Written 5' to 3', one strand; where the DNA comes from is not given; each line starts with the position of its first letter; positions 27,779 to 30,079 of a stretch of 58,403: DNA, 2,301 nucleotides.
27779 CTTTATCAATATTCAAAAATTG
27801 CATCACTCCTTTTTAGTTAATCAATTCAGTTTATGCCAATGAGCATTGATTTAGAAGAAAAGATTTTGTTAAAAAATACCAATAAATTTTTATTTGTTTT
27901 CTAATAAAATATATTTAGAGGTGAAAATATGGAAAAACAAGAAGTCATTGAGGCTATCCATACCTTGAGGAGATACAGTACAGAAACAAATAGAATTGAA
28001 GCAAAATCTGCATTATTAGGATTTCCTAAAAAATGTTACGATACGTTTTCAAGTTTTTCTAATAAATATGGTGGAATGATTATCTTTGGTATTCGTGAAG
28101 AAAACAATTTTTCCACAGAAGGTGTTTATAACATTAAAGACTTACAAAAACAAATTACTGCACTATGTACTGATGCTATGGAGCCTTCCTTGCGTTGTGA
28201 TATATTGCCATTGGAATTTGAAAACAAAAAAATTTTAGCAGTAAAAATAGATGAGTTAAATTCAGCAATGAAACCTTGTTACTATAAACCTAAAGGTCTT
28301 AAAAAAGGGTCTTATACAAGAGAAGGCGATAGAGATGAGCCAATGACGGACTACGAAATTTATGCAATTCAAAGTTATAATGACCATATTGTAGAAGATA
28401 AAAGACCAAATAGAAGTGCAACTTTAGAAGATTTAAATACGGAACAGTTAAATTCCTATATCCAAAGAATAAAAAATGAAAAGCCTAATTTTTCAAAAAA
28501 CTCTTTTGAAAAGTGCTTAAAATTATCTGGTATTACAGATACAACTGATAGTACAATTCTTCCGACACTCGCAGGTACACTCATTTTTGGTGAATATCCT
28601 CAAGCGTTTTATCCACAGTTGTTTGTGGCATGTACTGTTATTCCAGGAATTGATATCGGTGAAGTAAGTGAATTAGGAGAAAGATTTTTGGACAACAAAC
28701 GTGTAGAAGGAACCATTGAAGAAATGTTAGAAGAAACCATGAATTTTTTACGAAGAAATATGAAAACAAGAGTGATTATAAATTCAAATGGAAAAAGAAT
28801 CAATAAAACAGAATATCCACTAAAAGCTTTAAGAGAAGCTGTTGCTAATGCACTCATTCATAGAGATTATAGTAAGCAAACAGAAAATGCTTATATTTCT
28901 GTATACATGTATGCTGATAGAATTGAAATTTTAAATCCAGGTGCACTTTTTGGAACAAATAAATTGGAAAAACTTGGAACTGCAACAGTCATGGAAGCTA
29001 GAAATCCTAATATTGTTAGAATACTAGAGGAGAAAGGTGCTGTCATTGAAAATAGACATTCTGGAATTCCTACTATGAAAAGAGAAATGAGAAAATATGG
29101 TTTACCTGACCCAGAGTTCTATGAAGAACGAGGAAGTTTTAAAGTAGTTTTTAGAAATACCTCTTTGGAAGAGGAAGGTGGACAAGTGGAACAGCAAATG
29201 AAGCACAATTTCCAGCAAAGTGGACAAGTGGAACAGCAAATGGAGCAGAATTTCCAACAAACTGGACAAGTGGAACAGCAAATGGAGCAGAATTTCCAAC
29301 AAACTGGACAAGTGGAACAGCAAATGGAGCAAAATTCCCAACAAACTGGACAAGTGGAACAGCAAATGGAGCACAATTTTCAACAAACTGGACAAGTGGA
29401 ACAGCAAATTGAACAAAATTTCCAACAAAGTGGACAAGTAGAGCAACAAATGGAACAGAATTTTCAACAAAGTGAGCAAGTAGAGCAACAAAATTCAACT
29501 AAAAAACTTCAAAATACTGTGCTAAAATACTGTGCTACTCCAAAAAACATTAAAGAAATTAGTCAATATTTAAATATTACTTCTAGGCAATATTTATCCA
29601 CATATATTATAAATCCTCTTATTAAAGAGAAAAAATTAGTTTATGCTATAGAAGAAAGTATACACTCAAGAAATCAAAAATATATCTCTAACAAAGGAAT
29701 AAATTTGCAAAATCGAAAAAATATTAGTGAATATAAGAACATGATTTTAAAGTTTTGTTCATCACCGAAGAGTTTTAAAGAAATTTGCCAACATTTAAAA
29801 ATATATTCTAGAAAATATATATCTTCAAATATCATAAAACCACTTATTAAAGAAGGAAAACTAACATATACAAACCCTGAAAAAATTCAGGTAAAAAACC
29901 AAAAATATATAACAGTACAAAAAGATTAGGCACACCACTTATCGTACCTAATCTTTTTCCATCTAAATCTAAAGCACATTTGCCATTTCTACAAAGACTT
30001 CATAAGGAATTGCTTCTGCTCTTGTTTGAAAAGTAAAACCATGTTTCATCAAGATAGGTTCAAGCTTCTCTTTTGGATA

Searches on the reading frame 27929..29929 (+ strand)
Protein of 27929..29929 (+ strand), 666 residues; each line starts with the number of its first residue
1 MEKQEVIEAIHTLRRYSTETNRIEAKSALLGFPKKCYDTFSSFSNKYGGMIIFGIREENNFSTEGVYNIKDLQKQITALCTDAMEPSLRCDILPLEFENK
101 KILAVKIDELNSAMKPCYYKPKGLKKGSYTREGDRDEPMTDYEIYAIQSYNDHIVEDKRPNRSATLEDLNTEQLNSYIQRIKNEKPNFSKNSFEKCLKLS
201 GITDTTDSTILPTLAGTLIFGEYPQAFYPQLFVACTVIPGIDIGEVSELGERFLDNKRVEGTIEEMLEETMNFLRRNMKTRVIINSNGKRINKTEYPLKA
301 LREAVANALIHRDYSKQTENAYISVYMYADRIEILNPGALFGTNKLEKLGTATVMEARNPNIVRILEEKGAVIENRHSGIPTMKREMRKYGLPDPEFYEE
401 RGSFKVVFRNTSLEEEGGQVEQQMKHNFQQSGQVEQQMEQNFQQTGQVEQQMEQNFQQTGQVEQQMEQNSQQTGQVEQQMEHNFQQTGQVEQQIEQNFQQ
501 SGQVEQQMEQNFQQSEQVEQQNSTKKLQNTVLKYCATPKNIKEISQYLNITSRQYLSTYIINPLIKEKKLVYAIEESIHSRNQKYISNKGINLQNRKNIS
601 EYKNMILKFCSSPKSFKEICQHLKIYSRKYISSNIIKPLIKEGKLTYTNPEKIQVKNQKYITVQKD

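Call 13: search_protein_families(library=pfam, proteins=[window:27929-29929:+], max_evalue=0.01)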
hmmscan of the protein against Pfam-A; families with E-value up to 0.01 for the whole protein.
window:27929-29929:+ (666 aa): 4 families
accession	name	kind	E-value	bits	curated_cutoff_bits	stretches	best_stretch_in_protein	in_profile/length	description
PF13749.12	HATPase_c_4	-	7.3e-22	77.6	26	1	322-408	3-89/89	Putative ATP-dependent DNA helicase recG C-terminal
PF04326.19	SLFN_AlbA_2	-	1.6e-15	58.1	25.3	1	19-140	1-118/118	Schlafen, AlbA_2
PF21247.3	Fic-like_C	-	1.6e-05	25.1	27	1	611-660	12-61/64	Filamentation induced by cAMP protein Fic-like, C-terminal domain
PF21130.3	YgfZ_barrel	-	0.0015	19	27.2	0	444-462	18-36/68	YgfZ, beta-barrel domain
